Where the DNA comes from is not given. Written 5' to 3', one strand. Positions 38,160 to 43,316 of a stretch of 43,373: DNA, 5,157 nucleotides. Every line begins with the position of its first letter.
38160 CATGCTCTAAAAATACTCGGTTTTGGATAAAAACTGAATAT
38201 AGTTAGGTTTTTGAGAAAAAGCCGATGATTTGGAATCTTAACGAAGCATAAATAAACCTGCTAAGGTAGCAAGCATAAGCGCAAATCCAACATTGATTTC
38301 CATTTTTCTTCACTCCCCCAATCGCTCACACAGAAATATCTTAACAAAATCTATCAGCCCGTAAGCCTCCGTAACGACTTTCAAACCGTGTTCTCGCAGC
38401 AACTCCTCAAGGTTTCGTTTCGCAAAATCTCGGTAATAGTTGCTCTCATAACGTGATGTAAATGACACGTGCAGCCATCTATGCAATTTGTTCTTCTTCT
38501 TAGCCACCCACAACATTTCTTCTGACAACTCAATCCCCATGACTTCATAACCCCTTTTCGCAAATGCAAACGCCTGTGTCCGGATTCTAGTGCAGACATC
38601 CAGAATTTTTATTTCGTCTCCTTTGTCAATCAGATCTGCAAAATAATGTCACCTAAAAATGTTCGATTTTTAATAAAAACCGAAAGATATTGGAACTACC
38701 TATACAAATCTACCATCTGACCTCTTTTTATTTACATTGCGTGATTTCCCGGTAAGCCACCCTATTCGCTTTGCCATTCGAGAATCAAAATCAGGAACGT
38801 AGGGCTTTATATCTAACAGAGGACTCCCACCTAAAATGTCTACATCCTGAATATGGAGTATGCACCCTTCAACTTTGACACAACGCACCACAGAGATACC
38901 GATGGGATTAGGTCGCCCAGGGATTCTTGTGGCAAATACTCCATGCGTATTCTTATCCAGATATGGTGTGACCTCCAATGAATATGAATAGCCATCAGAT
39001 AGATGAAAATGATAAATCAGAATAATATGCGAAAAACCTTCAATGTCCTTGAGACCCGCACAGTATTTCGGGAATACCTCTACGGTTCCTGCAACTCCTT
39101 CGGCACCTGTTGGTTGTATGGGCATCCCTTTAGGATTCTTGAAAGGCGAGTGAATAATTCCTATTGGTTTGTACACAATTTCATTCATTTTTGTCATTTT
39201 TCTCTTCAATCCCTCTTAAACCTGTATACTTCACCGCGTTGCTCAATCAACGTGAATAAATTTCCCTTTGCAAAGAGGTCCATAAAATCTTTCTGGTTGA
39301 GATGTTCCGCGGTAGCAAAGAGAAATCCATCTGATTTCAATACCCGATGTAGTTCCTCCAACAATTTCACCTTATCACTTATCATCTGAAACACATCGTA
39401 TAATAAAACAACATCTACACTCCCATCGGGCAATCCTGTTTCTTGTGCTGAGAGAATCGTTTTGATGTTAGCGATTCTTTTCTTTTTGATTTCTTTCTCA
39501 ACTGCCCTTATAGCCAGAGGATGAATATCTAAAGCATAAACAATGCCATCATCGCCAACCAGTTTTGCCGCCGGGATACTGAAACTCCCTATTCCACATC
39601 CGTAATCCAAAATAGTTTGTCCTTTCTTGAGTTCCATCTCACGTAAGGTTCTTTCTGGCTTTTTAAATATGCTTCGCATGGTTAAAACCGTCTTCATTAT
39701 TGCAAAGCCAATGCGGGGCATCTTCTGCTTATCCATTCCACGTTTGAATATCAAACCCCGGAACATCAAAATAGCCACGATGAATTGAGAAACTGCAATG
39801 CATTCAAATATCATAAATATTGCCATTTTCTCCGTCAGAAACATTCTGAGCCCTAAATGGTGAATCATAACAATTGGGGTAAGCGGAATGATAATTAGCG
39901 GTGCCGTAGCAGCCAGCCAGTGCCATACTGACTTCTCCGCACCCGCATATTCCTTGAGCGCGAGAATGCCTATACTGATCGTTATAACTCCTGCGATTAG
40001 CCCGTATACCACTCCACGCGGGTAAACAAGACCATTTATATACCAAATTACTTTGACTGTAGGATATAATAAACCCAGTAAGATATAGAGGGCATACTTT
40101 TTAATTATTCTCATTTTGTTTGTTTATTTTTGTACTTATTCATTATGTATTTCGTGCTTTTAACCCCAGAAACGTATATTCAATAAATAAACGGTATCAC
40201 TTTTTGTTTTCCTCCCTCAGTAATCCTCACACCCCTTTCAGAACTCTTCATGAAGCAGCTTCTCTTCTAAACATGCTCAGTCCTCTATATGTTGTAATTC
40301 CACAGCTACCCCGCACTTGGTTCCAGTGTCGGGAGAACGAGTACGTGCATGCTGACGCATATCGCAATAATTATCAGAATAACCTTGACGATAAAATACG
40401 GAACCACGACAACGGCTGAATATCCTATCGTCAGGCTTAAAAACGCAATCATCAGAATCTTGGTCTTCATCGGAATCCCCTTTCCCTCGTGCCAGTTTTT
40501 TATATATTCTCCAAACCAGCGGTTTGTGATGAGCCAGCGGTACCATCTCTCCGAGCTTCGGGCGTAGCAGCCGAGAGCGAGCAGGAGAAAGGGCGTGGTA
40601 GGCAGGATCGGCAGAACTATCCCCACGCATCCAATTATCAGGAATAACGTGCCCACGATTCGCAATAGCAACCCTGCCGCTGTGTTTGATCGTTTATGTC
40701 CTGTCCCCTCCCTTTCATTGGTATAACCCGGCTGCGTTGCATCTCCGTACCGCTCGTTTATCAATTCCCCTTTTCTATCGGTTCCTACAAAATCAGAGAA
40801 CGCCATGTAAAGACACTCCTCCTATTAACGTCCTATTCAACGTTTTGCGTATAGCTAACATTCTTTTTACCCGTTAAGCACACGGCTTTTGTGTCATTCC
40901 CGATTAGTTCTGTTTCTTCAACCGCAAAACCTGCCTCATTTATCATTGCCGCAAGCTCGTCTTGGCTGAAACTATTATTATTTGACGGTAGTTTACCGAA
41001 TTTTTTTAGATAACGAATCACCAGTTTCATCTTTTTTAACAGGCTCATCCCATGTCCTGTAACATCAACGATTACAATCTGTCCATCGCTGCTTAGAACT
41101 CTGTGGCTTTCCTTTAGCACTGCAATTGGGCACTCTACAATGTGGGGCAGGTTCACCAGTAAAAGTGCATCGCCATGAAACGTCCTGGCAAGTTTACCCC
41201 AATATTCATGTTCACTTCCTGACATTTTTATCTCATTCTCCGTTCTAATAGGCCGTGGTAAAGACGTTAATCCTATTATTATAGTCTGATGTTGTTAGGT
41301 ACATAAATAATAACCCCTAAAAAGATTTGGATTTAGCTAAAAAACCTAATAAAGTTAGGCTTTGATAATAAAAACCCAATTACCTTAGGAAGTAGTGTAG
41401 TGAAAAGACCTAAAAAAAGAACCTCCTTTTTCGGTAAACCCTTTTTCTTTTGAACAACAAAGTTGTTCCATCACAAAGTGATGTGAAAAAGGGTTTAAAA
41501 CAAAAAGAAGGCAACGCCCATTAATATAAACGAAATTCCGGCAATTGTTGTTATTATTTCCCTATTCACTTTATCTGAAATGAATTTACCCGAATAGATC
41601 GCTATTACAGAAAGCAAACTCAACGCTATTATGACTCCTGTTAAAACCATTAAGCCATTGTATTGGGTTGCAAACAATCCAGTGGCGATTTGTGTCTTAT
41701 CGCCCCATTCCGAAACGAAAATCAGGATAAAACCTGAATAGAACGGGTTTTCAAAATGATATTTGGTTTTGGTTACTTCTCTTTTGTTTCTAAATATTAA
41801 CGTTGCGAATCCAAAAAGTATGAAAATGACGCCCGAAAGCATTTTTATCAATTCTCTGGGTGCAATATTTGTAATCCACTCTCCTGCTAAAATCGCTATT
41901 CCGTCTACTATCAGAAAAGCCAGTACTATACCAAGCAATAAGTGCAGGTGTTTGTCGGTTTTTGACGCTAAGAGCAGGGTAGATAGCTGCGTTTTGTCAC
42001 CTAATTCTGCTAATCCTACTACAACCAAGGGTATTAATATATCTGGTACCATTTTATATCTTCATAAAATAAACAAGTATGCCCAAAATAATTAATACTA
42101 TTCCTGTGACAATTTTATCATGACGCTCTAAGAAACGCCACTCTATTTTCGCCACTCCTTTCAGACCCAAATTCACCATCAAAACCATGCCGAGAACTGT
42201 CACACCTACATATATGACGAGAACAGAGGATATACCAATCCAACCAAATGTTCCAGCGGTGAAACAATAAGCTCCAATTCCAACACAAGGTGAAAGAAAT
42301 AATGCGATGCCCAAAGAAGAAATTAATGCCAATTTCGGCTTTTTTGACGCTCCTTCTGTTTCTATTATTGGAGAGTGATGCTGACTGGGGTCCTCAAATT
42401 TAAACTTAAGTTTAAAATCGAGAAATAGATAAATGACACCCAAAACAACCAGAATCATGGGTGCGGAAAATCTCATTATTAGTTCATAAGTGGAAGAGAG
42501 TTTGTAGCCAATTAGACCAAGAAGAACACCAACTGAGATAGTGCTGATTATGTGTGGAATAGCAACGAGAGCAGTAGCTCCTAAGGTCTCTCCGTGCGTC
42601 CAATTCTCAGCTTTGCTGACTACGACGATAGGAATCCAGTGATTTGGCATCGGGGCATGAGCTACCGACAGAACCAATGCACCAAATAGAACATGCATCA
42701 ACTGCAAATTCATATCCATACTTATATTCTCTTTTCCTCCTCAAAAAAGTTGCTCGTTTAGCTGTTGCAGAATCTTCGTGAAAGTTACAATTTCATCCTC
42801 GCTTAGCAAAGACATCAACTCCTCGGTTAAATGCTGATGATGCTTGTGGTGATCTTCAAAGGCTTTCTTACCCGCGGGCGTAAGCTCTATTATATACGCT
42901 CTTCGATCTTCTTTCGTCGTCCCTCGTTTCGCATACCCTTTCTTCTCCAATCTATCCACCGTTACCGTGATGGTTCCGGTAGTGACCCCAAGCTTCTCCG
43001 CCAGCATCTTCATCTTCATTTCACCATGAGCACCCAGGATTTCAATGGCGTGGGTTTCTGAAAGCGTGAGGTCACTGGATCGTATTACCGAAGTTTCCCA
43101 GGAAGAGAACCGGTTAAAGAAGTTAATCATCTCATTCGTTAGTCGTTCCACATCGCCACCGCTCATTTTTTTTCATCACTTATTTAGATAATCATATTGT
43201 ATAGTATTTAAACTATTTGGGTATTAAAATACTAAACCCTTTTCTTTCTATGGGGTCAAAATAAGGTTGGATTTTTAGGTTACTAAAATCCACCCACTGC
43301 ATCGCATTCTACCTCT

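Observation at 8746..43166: System-level call: a ~34-kb co-regulated metal/tetrapyrrole capture island built largely from uncharacterised surface and cytoplasmic parts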

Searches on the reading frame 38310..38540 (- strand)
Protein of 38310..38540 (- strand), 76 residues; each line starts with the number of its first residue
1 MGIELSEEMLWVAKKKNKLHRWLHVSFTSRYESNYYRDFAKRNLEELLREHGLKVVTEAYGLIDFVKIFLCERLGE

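Call 9: search_protein_families(library=pfam, proteins=[window:38310-38540:-], max_evalue=0.01)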
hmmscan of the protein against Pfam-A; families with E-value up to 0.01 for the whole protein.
window:38310-38540:- (76 aa): 0 families

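Call 55: search_protein_families(library=pfam, proteins=[window:38310-38540:-], max_evalue=5)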
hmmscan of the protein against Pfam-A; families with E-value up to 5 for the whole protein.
window:38310-38540:- (76 aa): 2 families
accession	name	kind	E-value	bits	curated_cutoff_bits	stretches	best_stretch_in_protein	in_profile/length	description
PF08369.16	PCP_red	-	0.049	14.1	32.5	1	37-58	17-38/45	Proto-chlorophyllide reductase 57 kD subunit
PF24847.1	DUF7722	-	0.054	14.5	26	1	30-56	3-29/46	Domain of unknown function (DUF7722)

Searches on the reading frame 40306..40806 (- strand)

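Call 9: search_protein_families(library=pfam, proteins=[window:40306-40806:-], max_evalue=0.01)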
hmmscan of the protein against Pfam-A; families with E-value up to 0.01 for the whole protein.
window:40306-40806:- (166 aa): 1 family
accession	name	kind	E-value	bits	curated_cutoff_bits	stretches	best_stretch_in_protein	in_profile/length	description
PF04304.18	DUF454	-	3.9e-38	130.4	35.1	1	47-160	3-115/115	Protein of unknown function (DUF454)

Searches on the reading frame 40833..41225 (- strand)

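Call 9: search_protein_families(library=pfam, proteins=[window:40833-41225:-], max_evalue=0.01)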
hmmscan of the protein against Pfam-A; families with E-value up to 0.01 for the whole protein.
window:40833-41225:- (130 aa): 1 family
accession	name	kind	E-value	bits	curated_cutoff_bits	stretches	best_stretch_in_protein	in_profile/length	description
PF13489.12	Methyltransf_23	-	0.00039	20.6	27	1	30-104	94-163/164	Methyltransferase domain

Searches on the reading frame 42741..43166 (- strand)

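Call 9: search_protein_families(library=pfam, proteins=[window:42741-43166:-], max_evalue=0.01)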
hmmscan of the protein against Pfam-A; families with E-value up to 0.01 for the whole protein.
window:42741-43166:- (141 aa): 13 families
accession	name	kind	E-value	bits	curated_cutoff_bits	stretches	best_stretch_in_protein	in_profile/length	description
PF01047.28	MarR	-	6.3e-14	52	24.6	1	33-90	1-58/59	MarR family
PF12802.13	MarR_2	-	1.8e-12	47.6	27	1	31-90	1-61/61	MarR family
PF13601.12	HTH_34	-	2.2e-11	44.2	27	1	39-108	4-74/80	Winged helix DNA-binding domain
PF13412.12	HTH_24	-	5.7e-06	26.3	21.9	1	41-78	9-46/48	Winged helix-turn-helix DNA-binding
PF13463.12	HTH_27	-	7.1e-06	26.7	22.2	1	34-99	2-68/68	Winged helix DNA-binding domain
PF22381.2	Staph_reg_Sar_Rot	-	1.9e-05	25.1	27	1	32-105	11-84/85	Transcriptional regulator SarA/Rot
PF01325.25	Fe_dep_repress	-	5.5e-05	23.7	26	1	47-80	20-53/60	Iron dependent repressor, N-terminal DNA binding domain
PF08279.18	HTH_11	-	9e-05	22.7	25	1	40-78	5-44/55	HTH domain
PF01978.25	TrmB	-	0.00028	21.1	25.6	1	32-83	5-56/68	Sugar-specific transcriptional regulator TrmB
PF13404.12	HTH_AsnC-type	-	0.0024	18.1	27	1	41-74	9-42/42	AsnC-type helix-turn-helix domain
PF03965.22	Penicillinase_R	-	0.0029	18.4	22.6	0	34-87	2-58/115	Penicillinase repressor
PF03551.20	PadR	-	0.0044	17.4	27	1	57-104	21-74/75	Transcriptional regulator PadR-like family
PF13730.12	HTH_36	-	0.0069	16.6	25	0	52-78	28-54/55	Helix-turn-helix domain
